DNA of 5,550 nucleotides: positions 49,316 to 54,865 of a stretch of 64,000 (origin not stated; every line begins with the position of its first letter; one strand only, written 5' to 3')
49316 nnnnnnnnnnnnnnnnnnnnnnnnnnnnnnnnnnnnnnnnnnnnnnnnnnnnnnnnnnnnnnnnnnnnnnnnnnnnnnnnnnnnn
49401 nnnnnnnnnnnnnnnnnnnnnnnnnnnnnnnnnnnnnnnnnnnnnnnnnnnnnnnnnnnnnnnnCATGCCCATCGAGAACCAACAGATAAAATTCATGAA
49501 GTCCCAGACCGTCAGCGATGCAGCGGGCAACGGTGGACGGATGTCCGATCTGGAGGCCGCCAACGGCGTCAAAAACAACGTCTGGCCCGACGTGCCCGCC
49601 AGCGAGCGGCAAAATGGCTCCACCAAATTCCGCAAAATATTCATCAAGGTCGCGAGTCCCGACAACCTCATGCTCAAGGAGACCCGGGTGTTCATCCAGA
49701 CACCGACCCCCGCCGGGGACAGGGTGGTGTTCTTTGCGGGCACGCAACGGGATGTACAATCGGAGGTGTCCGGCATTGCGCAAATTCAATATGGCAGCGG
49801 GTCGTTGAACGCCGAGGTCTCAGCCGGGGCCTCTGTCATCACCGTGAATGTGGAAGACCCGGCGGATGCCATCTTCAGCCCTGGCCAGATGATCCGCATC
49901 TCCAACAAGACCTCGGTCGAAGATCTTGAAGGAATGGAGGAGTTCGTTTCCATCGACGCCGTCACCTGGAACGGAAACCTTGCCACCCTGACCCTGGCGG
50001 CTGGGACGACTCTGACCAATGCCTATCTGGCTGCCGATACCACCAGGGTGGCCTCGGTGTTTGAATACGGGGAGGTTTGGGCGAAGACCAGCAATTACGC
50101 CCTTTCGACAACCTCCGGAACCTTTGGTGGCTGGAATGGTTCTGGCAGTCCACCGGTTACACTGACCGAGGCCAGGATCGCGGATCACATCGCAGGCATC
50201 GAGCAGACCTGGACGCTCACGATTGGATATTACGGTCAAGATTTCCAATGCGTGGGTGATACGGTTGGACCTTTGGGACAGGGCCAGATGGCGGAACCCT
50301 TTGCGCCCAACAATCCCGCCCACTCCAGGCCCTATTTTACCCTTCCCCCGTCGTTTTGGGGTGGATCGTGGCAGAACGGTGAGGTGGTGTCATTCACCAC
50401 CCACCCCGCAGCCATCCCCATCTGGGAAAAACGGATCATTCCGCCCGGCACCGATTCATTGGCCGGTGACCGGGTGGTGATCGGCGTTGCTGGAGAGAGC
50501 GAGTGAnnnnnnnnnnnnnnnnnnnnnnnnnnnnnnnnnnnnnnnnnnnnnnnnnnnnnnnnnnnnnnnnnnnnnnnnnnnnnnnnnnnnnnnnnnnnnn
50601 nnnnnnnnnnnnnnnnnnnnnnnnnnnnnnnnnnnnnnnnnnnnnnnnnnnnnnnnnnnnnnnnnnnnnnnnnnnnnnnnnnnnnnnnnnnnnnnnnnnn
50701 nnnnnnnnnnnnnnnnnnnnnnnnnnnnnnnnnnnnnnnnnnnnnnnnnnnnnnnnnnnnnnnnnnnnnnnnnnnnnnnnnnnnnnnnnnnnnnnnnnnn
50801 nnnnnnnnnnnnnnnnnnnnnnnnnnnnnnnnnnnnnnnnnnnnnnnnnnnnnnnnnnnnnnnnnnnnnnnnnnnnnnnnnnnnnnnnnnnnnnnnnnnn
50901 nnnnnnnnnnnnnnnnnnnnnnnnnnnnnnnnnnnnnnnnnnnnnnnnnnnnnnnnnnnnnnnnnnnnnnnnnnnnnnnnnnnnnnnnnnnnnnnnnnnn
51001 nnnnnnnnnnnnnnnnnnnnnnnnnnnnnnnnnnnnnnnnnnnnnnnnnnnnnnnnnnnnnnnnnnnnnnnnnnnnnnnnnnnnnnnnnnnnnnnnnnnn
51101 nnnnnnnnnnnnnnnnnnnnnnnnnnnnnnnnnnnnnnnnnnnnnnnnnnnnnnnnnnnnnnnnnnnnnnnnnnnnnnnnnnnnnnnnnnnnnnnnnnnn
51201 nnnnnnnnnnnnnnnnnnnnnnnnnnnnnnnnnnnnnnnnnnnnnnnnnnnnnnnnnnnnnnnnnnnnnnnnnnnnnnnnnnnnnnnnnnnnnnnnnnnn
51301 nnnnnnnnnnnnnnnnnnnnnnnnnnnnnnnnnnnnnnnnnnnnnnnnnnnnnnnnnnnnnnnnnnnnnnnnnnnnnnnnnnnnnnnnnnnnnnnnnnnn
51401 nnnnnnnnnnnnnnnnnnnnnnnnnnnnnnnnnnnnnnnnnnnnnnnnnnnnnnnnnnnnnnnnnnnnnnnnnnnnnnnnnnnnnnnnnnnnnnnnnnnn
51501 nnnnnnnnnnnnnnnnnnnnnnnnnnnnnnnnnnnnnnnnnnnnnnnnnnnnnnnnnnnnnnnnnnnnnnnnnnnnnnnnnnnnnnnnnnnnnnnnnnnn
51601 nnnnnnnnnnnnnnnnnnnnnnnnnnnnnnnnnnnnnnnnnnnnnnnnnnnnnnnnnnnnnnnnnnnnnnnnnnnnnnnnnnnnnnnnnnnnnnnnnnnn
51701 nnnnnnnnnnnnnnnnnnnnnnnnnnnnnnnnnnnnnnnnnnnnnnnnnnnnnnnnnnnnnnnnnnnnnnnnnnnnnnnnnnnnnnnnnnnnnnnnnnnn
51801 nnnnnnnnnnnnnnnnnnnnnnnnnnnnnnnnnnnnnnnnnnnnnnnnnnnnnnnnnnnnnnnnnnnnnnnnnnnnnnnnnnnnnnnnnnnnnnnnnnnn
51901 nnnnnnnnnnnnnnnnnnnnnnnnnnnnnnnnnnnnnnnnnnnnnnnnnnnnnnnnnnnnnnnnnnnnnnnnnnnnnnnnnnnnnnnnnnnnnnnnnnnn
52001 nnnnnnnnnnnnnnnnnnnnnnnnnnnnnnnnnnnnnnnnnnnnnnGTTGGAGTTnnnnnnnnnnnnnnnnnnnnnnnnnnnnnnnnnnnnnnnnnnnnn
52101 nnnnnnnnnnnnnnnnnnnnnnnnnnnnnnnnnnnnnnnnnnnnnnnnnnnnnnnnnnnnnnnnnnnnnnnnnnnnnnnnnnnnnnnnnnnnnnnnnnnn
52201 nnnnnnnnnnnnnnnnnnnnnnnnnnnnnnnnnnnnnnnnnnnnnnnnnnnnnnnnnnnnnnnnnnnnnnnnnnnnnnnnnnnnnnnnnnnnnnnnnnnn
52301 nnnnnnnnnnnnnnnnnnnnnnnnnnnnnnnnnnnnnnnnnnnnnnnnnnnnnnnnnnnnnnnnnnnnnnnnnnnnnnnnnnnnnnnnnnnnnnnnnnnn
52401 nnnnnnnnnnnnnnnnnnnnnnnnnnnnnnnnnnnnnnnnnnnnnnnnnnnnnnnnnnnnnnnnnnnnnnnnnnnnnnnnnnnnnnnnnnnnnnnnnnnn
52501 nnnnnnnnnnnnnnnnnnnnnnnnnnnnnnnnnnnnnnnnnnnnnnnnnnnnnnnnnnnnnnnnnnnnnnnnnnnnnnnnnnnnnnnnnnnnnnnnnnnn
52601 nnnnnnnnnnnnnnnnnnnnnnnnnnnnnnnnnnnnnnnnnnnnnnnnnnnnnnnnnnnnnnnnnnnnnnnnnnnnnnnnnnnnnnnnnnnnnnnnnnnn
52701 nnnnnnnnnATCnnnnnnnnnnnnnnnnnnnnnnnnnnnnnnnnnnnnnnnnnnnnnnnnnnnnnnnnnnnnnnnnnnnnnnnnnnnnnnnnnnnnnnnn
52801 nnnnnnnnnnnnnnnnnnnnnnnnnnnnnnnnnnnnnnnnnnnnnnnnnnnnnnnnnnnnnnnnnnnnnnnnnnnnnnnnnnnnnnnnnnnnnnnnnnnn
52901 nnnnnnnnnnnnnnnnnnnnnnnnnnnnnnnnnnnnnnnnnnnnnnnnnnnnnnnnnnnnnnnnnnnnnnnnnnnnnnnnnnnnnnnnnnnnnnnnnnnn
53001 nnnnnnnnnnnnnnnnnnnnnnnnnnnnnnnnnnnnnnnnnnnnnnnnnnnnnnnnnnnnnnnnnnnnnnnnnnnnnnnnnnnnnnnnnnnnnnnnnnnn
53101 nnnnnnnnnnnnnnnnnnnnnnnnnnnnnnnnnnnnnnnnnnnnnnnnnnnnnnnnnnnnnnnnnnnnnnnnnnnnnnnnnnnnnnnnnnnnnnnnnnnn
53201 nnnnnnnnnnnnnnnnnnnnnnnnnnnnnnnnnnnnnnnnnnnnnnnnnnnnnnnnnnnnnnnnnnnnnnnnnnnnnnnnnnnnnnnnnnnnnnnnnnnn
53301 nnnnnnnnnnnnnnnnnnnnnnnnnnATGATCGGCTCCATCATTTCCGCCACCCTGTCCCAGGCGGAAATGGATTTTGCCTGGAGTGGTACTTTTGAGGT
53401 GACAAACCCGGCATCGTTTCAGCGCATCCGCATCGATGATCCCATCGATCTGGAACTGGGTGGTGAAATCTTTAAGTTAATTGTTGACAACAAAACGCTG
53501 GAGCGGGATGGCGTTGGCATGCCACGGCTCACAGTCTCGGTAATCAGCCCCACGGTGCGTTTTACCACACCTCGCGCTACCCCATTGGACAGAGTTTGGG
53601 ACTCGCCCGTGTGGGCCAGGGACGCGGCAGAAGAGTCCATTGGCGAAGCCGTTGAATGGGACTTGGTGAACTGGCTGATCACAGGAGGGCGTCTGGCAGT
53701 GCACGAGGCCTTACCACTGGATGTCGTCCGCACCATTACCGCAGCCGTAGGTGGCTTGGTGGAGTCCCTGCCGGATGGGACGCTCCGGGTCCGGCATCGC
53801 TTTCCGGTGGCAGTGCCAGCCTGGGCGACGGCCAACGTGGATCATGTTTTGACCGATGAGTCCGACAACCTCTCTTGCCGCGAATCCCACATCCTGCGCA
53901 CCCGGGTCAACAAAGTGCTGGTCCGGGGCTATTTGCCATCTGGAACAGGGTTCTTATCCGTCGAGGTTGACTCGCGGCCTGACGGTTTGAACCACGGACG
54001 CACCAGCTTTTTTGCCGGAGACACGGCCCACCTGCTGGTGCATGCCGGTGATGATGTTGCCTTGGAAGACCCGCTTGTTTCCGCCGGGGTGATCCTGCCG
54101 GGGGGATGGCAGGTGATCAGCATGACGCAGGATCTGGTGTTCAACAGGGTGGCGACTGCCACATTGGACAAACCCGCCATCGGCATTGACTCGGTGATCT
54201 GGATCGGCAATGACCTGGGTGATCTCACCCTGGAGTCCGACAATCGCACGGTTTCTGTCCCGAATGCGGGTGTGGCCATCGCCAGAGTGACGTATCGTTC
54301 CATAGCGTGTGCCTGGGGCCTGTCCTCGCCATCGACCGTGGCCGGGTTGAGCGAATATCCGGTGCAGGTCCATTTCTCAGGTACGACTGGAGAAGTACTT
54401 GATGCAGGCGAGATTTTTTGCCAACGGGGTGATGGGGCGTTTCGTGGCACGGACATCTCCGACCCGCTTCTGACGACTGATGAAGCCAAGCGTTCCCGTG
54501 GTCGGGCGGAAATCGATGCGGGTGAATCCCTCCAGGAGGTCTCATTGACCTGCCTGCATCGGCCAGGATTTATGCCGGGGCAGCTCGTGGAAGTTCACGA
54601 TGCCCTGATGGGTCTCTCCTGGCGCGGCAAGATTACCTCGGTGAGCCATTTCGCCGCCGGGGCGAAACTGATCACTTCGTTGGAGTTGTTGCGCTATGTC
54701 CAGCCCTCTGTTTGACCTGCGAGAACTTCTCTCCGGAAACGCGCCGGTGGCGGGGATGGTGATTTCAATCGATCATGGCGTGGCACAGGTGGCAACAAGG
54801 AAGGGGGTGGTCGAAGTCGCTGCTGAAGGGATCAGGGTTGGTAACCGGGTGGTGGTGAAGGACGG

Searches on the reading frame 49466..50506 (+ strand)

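Call 47: search_protein_families(library=phrogs, proteins=[window:49466-50506:+], max_evalue=0.00001)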
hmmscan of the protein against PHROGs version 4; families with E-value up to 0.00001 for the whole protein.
window:49466-50506:+ (346 aa): 3 families
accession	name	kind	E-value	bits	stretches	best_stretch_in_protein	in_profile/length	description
phrog_6128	-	unknown function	1.1e-33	117.1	2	180-344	1031-1197/1200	-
phrog_9261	-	unknown function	5.3e-24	85.7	1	176-344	532-701/703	-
phrog_24675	-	unknown function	3.3e-12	47.6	1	1-101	1-103/329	-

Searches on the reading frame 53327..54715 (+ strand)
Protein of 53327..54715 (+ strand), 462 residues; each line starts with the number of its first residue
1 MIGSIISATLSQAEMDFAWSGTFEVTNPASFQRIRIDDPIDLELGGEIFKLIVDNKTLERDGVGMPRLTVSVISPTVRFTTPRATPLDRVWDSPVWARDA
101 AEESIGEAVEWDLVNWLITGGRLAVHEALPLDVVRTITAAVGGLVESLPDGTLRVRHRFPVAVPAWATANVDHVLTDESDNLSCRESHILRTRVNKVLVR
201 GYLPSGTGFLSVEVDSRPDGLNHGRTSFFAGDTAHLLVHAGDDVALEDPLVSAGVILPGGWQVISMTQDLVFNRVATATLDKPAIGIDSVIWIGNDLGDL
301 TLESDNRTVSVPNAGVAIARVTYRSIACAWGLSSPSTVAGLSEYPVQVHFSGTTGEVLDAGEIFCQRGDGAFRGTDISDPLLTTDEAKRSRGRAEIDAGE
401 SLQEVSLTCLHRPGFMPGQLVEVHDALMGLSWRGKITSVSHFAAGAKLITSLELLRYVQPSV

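Call 47: search_protein_families(library=phrogs, proteins=[window:53327-54715:+], max_evalue=0.00001)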
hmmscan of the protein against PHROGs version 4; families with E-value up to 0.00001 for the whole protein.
window:53327-54715:+ (462 aa): 4 families
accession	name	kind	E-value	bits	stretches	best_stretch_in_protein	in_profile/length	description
phrog_24698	-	unknown function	2.3e-27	97.1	1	30-208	122-299/432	-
phrog_6079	-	tail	4.2e-12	46.5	0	9-177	296-473/605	tail protein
phrog_24905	-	unknown function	2.2e-08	35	1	210-338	27-155/174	-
phrog_22220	-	unknown function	8.4e-06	26.9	0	363-453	4-95/100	-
